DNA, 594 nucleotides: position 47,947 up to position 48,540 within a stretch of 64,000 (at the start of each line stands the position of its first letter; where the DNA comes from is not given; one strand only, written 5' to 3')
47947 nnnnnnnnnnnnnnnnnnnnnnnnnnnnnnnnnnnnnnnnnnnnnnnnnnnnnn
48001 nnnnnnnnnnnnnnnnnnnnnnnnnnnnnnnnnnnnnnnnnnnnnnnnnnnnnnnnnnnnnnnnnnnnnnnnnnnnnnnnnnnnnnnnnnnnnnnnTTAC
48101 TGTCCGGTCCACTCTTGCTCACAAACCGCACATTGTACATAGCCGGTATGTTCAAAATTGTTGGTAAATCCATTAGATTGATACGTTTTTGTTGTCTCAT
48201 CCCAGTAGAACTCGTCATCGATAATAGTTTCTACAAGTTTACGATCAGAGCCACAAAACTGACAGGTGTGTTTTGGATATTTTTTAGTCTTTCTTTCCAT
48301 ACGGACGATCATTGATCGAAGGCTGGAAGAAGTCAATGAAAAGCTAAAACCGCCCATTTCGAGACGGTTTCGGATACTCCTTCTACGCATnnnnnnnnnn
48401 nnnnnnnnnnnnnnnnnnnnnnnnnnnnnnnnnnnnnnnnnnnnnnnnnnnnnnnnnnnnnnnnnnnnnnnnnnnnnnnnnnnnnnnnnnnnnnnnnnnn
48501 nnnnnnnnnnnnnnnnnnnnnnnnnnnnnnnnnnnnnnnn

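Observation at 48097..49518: Three-gene operon (HhH-GPD glycosylase-like, unknown 115-aa, Zn-ribbon) wedged between two RM systems: candidate novel defense or DNA-modification-sensing module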

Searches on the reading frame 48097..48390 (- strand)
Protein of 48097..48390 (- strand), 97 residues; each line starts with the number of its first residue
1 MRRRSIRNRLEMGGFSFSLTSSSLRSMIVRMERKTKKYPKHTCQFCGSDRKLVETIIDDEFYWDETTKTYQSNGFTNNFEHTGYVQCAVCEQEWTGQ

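Call 4: search_protein_families(library=pfam, proteins=[window:48097-48390:-], max_evalue=0.01)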
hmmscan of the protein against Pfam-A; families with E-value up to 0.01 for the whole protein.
window:48097-48390:- (97 aa): 1 family
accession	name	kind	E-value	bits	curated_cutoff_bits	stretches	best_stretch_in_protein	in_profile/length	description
PF01780.25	Ribosomal_L37ae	-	0.0035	17.8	21.9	0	22-49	17-42/85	Ribosomal L37ae protein family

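Call 5: search_protein_families(library=ncbifam, proteins=[window:48097-48390:-], max_evalue=1)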
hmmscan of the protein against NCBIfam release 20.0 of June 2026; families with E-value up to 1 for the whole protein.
window:48097-48390:- (97 aa): 2 families
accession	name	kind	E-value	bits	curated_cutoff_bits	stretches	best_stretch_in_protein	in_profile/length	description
NF038221.1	IcmJ_DotN_IVB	equivalog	0.047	13.2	100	1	30-62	32-65/205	type IVB secretion system protein IcmJDotN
NF003058.0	PRK03976.1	equivalog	0.07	13.1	87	0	25-50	23-46/91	50S ribosomal protein L37ae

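Call 6: search_protein_families(library=padloc, proteins=[window:48097-48390:-], max_evalue=0.01)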
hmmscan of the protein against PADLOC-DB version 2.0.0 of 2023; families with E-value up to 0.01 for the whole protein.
window:48097-48390:- (97 aa): 0 families

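Call 7: search_protein_families(library=phrogs, proteins=[window:48097-48390:-], max_evalue=1)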
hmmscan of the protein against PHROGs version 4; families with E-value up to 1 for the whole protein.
window:48097-48390:- (97 aa): 3 families
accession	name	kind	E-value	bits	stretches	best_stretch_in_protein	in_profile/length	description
phrog_24483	-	unknown function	0.028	15.6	1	40-76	24-59/104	-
phrog_31349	-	unknown function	0.18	11.5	1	50-85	200-233/440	-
phrog_9369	-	unknown function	0.19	12.5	1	37-61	37-61/69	-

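Call 18: find_homologous_proteins(query=window:48097-48390:-)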
Query window:48097-48390:- (97 aa): 21 proteins with E <= 0.001 among 21 candidates.
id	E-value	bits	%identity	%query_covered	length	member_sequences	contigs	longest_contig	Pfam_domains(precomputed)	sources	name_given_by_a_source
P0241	1.2e-40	156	96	72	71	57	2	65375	-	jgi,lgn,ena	jgi:hypothetical protein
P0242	3.1e-38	148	85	80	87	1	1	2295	-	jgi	-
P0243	3.6e-38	148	93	72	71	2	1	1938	-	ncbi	-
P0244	1.4e-35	139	88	68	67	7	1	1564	-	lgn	-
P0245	6.6e-29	118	76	68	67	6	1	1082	-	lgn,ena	-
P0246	7.8e-26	108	71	68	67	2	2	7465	-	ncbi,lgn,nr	ncbi:MAG: hypothetical protein KA007_01315 [Candidatus Pacebacteria bacterium]|nr:hypothetical prote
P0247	8.7e-26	108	73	58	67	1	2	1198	-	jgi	jgi:hypothetical protein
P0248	4.3e-25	106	71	58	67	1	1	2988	-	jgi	jgi:hypothetical protein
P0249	2.2e-24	104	75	65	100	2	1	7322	-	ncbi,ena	-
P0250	3.4e-24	103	65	68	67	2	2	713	-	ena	-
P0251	8.9e-24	102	65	68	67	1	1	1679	-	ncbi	-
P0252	9.5e-24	102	65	68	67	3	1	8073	-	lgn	-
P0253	1.6e-23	101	66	69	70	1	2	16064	-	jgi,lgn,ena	-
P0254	1.1e-22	98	65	68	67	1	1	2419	-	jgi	jgi:hypothetical protein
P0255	1.2e-22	98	92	52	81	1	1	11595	-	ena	-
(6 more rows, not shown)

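Call 22: find_encoding_contigs(protein=P0241, flank=5000, max_places=3)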
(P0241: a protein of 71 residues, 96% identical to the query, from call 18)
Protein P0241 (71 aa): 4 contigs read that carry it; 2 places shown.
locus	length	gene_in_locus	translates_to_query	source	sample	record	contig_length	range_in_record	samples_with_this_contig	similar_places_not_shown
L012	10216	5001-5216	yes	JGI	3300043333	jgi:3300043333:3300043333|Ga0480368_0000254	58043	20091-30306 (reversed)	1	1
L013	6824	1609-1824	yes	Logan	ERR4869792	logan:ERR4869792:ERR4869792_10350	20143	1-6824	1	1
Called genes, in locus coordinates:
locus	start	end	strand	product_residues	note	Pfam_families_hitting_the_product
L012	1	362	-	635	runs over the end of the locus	PF00009:GTP_EFTU, PF01926:MMR_HSR1, PF03144:GTP_EFTU_D2, PF22042:EF-G_D2, PF00679:EFG_C, PF21018:BipA_C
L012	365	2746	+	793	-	PF09364:XFP_N, PF03894:XFP, PF09363:XFP_C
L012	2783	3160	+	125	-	-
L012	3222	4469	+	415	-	PF00871:Acetate_kinase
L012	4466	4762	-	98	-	-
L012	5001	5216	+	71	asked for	-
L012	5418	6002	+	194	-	PF13338:AbiEi_4 (faint)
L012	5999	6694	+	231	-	PF08843:AbiEii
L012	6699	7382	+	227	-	-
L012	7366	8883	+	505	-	PF02384:N6_Mtase (faint), PF07669:Eco57I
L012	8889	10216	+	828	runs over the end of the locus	PF10544:T5orf172, PF13455:MUG113 (weak), PF04851:ResIII (weak)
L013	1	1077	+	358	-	?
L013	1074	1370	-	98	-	-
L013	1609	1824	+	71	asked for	-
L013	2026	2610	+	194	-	PF13338:AbiEi_4 (faint)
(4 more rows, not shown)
